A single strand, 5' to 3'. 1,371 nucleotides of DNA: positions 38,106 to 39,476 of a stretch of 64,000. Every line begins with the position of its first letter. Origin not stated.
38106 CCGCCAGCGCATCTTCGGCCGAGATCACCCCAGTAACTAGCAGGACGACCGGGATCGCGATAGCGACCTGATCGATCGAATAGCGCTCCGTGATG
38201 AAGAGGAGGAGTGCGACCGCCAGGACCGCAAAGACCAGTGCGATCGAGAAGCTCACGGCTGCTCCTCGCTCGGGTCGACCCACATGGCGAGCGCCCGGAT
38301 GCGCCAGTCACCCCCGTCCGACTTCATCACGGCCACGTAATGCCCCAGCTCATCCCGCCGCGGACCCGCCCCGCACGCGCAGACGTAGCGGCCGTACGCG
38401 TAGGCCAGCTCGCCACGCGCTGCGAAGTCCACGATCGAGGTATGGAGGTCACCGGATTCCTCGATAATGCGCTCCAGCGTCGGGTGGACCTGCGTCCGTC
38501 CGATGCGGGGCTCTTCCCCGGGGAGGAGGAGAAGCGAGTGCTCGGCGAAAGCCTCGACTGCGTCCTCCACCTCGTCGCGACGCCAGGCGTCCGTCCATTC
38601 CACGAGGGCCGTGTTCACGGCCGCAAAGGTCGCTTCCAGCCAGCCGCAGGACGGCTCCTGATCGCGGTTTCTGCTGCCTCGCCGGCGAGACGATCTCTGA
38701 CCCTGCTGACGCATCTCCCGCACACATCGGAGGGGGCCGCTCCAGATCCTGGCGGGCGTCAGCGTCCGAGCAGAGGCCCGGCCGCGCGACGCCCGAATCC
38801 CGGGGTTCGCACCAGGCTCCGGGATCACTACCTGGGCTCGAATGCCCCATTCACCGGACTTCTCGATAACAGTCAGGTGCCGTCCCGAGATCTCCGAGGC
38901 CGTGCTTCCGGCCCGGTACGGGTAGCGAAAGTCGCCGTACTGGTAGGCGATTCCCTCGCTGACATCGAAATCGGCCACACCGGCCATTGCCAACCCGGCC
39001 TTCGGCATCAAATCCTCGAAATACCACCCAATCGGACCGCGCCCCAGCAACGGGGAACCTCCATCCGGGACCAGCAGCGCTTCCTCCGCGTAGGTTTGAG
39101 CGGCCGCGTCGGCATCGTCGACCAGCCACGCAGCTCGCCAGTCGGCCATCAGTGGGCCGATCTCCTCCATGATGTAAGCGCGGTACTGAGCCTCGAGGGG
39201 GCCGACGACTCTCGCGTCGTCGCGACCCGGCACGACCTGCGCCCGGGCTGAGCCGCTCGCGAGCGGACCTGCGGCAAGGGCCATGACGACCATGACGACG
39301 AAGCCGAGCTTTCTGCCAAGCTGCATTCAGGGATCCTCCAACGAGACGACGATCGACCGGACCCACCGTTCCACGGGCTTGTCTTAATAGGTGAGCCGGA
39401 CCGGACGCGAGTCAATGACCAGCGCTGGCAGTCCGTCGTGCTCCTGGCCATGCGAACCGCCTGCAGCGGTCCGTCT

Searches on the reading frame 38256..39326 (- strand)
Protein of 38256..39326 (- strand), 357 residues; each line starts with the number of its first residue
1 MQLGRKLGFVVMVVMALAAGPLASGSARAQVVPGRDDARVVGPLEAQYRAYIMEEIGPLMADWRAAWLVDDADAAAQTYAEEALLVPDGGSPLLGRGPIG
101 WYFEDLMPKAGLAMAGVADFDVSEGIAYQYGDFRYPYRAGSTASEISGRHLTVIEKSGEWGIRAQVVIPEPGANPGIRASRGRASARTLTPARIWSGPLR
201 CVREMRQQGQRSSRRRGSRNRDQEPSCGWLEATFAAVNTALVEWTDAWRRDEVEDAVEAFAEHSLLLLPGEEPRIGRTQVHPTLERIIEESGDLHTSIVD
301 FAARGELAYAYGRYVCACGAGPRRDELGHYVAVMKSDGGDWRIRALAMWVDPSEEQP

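Call 75: search_protein_families(library=pfam, proteins=[window:38256-39326:-], max_evalue=0.001)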
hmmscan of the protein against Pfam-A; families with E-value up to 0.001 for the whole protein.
window:38256-39326:- (357 aa): 2 families
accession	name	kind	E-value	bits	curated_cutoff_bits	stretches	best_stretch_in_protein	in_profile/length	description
PF14534.12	DUF4440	-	2.1e-11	44.6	25.2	1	243-343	7-107/107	Domain of unknown function (DUF4440)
PF12680.13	SnoaL_2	-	4.8e-08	34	27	1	243-341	3-99/102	SnoaL-like domain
